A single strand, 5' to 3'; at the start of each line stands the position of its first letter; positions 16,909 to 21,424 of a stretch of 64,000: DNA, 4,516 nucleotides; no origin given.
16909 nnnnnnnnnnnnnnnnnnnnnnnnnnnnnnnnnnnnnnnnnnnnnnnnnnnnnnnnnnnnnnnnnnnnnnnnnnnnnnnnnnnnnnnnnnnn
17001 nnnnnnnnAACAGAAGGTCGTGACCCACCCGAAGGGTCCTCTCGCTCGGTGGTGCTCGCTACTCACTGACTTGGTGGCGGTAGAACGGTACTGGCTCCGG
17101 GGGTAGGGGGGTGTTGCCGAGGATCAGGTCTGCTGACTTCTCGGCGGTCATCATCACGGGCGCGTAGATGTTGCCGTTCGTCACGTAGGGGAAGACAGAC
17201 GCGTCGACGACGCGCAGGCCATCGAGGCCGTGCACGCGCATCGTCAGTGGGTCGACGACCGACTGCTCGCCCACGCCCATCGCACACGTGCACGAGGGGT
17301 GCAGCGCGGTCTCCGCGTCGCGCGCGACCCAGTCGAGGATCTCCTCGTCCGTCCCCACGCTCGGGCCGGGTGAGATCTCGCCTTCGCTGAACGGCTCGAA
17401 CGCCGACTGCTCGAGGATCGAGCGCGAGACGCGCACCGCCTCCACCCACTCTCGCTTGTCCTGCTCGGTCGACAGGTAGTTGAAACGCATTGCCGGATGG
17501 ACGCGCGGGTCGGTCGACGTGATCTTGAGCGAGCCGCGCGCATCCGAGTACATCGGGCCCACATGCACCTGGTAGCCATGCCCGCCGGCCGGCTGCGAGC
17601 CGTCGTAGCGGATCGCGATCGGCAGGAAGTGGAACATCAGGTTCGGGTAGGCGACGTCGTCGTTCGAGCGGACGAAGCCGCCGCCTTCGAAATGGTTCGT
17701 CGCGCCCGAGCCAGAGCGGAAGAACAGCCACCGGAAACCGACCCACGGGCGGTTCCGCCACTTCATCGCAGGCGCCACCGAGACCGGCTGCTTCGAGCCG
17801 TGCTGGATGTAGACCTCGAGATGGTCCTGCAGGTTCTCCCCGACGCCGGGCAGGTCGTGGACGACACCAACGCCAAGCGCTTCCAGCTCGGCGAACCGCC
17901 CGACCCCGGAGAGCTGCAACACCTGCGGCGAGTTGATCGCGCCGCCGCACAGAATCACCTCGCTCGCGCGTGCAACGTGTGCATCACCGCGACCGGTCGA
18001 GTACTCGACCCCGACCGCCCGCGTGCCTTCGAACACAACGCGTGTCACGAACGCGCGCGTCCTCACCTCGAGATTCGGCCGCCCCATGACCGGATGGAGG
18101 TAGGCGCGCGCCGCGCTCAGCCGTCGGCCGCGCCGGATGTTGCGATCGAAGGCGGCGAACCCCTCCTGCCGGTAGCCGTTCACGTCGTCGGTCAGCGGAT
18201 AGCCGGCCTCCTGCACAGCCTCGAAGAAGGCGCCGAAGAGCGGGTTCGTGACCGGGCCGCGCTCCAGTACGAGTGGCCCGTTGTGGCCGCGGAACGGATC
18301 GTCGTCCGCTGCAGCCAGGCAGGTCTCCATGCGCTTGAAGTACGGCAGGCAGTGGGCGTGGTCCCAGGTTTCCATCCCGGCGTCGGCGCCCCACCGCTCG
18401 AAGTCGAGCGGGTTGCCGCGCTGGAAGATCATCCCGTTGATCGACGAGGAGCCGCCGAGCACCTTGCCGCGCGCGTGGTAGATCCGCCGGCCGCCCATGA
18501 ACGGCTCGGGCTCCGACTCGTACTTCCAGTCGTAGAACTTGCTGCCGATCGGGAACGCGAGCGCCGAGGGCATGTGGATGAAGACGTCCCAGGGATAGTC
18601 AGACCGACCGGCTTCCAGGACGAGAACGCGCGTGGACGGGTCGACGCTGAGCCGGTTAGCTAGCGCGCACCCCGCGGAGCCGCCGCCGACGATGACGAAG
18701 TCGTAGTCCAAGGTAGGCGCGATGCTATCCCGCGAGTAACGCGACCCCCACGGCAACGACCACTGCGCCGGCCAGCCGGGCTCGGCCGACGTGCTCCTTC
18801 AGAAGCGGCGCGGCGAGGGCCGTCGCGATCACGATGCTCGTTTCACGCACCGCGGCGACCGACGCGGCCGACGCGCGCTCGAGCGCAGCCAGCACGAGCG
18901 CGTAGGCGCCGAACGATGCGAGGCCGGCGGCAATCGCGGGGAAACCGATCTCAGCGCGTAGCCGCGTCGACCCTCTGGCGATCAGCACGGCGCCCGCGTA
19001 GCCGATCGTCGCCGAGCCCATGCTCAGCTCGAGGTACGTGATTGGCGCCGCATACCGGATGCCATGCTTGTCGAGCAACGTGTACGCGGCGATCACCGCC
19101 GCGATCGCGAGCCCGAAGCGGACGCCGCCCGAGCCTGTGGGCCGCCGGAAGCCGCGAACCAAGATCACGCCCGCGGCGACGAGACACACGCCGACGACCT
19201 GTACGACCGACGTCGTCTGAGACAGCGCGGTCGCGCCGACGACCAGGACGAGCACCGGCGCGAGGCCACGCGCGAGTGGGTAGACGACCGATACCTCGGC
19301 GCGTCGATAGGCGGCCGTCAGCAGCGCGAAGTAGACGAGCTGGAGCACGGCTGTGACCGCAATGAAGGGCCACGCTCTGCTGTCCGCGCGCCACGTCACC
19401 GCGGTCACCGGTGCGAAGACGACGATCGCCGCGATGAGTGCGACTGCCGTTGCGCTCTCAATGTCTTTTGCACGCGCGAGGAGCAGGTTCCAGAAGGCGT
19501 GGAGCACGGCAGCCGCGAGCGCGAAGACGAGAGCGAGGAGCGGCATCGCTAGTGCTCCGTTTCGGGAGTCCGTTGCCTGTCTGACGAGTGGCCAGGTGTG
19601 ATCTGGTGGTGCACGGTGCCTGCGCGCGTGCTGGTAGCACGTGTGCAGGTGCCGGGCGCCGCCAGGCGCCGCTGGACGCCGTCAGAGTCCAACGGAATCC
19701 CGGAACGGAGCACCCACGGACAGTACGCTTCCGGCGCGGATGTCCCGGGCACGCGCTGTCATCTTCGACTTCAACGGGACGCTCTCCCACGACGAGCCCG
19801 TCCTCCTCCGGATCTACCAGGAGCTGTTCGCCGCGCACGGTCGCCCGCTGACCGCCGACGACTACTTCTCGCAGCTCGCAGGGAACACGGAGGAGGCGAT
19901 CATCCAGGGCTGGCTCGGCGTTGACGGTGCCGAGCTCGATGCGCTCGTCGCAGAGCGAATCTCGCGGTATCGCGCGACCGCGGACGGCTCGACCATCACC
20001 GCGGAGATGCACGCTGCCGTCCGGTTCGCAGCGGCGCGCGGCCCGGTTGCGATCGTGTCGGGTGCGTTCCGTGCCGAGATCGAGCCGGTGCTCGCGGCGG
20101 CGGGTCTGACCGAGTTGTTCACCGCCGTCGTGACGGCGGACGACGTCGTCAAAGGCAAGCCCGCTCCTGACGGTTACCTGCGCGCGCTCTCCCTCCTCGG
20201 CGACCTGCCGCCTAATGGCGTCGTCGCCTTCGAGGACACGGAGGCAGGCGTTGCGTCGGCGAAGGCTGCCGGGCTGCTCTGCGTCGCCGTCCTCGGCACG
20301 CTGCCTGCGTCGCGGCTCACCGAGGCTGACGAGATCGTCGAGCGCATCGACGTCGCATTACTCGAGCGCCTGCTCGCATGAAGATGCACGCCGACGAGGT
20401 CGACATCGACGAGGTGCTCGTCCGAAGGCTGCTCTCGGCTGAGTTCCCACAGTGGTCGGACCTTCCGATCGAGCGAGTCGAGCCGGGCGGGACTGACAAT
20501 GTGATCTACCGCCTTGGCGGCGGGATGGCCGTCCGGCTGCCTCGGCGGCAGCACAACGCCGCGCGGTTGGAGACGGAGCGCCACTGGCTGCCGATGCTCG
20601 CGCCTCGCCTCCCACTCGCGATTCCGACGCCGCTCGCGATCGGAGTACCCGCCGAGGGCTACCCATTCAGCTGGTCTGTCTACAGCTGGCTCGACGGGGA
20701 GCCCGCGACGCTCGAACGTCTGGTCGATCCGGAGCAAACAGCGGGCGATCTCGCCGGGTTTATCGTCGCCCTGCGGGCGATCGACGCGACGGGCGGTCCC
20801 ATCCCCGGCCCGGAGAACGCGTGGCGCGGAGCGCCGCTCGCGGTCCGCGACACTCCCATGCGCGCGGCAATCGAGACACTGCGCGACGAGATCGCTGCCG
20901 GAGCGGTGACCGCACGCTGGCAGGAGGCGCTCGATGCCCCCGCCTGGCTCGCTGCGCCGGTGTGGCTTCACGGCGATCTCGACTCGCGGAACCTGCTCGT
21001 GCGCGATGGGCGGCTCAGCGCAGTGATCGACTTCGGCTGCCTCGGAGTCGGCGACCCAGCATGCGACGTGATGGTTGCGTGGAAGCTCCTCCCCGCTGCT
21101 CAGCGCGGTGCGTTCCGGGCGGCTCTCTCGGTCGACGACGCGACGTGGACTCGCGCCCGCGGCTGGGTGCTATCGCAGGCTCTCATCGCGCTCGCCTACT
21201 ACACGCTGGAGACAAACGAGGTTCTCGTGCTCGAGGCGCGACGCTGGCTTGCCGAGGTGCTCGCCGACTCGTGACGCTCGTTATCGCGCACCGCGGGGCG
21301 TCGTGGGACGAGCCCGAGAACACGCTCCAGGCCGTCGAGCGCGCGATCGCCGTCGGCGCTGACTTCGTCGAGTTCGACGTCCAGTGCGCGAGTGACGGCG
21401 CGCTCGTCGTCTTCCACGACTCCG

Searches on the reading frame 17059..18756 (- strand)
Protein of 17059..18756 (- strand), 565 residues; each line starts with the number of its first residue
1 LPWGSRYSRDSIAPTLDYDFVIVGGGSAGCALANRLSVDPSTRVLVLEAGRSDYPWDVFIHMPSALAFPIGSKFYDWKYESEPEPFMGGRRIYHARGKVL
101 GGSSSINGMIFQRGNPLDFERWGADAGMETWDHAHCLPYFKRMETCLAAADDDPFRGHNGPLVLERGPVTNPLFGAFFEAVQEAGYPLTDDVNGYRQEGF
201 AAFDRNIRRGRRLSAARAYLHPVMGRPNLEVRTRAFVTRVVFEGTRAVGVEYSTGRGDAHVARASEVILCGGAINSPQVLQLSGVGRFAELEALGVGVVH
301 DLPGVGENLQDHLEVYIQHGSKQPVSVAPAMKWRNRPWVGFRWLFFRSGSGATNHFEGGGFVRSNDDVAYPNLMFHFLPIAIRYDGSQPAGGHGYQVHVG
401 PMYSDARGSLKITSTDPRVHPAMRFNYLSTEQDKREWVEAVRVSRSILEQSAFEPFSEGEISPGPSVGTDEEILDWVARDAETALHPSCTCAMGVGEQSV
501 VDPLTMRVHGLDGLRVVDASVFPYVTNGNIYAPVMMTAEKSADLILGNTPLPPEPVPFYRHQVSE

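Call 17: search_protein_families(library=pfam, proteins=[window:17059-18756:-], max_evalue=0.01)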
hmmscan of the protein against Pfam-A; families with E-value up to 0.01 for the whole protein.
window:17059-18756:- (565 aa): 8 families
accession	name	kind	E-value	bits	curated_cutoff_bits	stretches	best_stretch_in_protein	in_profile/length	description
PF00732.25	GMC_oxred_N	-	7.7e-54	183.2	23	1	18-313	1-217/218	GMC oxidoreductase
PF05199.19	GMC_oxred_C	-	8.6e-33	114.3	24.6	1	405-538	2-139/139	GMC oxidoreductase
PF01266.30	DAO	-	8.9e-05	22.6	27.9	1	19-50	1-31/353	FAD dependent oxidoreductase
PF05834.18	Lycopene_cycl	-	0.00028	20.5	23.4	1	19-52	1-35/380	Lycopene cyclase protein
PF01946.23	Thi4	-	0.002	17.8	26.2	0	15-49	15-49/235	Thi4 family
PF00890.30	FAD_binding_2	-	0.0021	17.8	20.4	0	19-51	1-32/414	FAD binding domain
PF13738.12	Pyr_redox_3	-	0.0048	16.6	30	0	21-51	1-31/305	Pyridine nucleotide-disulphide oxidoreductase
PF13450.12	NAD_binding_8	-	0.0072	17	21.9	0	22-50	1-28/68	NAD(P)-binding Rossmann-like domain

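Call 35: search_protein_families(library=ncbifam, proteins=[window:17059-18756:-], max_evalue=0.00001)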
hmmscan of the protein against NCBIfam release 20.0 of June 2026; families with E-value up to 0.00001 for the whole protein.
window:17059-18756:- (565 aa): 5 families
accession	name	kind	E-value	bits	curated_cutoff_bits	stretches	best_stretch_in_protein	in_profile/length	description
NF002550.0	PRK02106.1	subfamily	3.5e-258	857.7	605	1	17-562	5-550/563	choline dehydrogenase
TIGR01810.1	betA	equivalog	1.4e-248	825.9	732.1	1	19-551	1-532/532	choline dehydrogenase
TIGR03970.1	mycofact_MftG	equivalog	9e-98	328.3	387.45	2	19-325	2-304/487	mycofactocin dehydrogenase MftG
TIGR04542.1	GMC_mycofac_2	equivalog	1.8e-38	132.7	400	1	19-291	1-243/425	mycofactocin system GMC family oxidoreductase MftG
NF038210.1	GMC_mycofac_3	equivalog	1.5e-17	63.6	300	1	21-125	2-95/418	mycofactocin system GMC family oxidoreductase MftG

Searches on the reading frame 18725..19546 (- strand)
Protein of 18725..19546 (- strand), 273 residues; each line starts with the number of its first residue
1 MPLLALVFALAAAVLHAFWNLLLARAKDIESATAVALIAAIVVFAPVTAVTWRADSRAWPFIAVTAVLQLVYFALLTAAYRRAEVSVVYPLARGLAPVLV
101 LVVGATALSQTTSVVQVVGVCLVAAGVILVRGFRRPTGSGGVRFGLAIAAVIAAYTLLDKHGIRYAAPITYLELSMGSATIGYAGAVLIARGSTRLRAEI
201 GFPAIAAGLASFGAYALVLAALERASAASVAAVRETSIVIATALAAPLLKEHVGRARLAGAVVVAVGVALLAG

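Call 19: search_protein_families(library=pfam, proteins=[window:18725-19546:-], max_evalue=0.001)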
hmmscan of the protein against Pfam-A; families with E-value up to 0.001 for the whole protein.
window:18725-19546:- (273 aa): 3 families
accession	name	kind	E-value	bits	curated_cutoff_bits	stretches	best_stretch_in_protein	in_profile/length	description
PF00892.27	EamA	-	5.3e-22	79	28.2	2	141-271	3-133/135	EamA-like transporter family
PF00893.25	Multi_Drug_Res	-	0.00028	21.8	23.7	1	44-123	14-93/93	Small Multidrug Resistance protein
PF10639.15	TMEM234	-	0.00066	20.2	30.1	0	70-130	56-112/113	Putative transmembrane family 234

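Call 35: search_protein_families(library=ncbifam, proteins=[window:18725-19546:-], max_evalue=0.00001)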
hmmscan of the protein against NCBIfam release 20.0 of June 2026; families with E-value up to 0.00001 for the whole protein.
window:18725-19546:- (273 aa): 2 families
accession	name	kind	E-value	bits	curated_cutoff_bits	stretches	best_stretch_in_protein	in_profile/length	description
TIGR03340.1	phn_DUF6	hypoth_equivalog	1.1e-36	126.9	288.15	1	4-270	1-280/281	phosphonate utilization associated putative membrane protein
TIGR00950.1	2A78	equivalog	2.9e-10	40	230.2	1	17-268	6-263/264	carboxylate/amino acid/amine transporter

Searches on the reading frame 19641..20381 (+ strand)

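Call 19: search_protein_families(library=pfam, proteins=[window:19641-20381:+], max_evalue=0.001)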
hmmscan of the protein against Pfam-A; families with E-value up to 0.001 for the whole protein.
window:19641-20381:+ (246 aa): 3 families
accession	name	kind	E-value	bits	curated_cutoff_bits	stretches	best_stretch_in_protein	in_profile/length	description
PF00702.32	Hydrolase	-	1.3e-24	88.2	26.4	1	38-211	2-191/191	haloacid dehalogenase-like hydrolase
PF13419.12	HAD_2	-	6.7e-20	72.4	23.8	1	40-217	1-178/178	Haloacid dehalogenase-like hydrolase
PF12710.13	HAD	-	3.5e-07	31.3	27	1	40-173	1-142/189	haloacid dehalogenase-like hydrolase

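Call 35: search_protein_families(library=ncbifam, proteins=[window:19641-20381:+], max_evalue=0.00001)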
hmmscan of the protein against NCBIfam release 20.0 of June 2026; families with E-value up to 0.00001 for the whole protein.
window:19641-20381:+ (246 aa): 22 families
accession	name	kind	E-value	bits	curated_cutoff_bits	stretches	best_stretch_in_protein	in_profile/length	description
TIGR02009.1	PGMB-YQAB-SF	subfamily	4e-25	89.1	153.35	1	38-217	2-186/186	beta-phosphoglucomutase family hydrolase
NF008000.0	PRK10725.1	equivalog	1.7e-18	67.4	215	1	37-217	5-185/188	fructose-1-phosphate/6-phosphogluconate phosphatase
NF008087.0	PRK10826.1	equivalog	2.7e-15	56.6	191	1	36-217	6-191/222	hexitol phosphatase HxpB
TIGR01449.2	PGP_bact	equivalog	3.9e-14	52.7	180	1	40-217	1-184/213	phosphoglycolate phosphatase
NF009697.0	PRK13222.1-4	equivalog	4.2e-13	49.2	327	1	34-217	4-193/232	phosphoglycolate phosphatase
TIGR01509.1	HAD-SF-IA-v3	subfamily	6.7e-13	49.1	29.4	1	152-217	92-154/154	HAD-IA family hydrolase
NF053653.1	InDiPhoBT2121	equivalog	7.9e-13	48.5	245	1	38-229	2-199/216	inorganic diphosphatase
NF008610.0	PRK11587.1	equivalog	2.8e-12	46.4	282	1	37-236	3-200/219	sugar phosphatase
TIGR01990.1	bPGM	equivalog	3.6e-12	46.6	189.4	1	136-217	108-186/187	beta-phosphoglucomutase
TIGR01454.1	AHBA_synth_RP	hypoth_equivalog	5.6e-12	45.7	246.65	1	136-222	94-179/205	AHBA synthesis associated protein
TIGR03351.1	PhnX-like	hypoth_equivalog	1.7e-10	41.2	218.9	1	40-224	4-198/220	phosphonatase-like hydrolase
TIGR01422.2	phosphonatase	equivalog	2e-10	40.4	220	1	145-220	126-202/251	phosphonoacetaldehyde hydrolase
NF009696.0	PRK13222.1-3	equivalog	2.8e-10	40.3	359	1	36-217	2-186/223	N-acetylmuramic acid 6-phosphate phosphatase MupP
NF009695.0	PRK13222.1-2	equivalog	7.6e-10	38.7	225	1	34-217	3-193/226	phosphoglycolate phosphatase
NF009804.0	PRK13288.1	equivalog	4e-09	36.3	218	1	39-220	5-184/215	pyrophosphatase PpaX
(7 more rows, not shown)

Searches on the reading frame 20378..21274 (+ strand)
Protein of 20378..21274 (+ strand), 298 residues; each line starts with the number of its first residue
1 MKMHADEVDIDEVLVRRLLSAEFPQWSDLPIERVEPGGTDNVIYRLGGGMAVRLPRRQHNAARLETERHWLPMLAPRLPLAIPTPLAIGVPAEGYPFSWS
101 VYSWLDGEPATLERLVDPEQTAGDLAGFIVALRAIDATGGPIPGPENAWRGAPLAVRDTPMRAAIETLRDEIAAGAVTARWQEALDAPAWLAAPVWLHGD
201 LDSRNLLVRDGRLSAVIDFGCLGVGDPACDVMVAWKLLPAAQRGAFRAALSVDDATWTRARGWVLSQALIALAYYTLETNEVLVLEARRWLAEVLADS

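Call 19: search_protein_families(library=pfam, proteins=[window:20378-21274:+], max_evalue=0.001)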
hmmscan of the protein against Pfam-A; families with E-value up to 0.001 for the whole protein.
window:20378-21274:+ (298 aa): 1 family
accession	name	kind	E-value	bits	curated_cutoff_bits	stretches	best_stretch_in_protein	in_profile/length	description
PF01636.29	APH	-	5.5e-37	128.2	23.2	1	36-263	6-239/239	Phosphotransferase enzyme family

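Call 35: search_protein_families(library=ncbifam, proteins=[window:20378-21274:+], max_evalue=0.00001)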
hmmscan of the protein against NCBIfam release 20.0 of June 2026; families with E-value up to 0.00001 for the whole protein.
window:20378-21274:+ (298 aa): 5 families
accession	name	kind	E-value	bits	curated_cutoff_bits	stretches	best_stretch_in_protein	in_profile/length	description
NF033068.1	APH_3p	equivalog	6.9e-09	35.6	205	1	31-238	14-219/255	APH(3') family aminoglycoside O-phosphotransferase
NF000254.1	macrolide_MphA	exception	9.2e-08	31.8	550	1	50-233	49-234/293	Mph(A) family macrolide 2'-phosphotransferase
NF000044.2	APH_2pp_IIIa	exception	8.9e-07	28.5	625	1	25-232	15-232/306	aminoglycoside O-phosphotransferase APH(2'')-IIIa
NF033059.2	APH_3p_I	exception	1.1e-06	28.3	400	1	166-238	160-232/267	APH(3')-I family aminoglycoside O-phosphotransferase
NF000076.3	APH_2pp_Ie_IVa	exception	5.4e-06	25.9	600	0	31-139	22-137/301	APH(2'')-Ie/IVa family aminoglycoside O-phosphotransferase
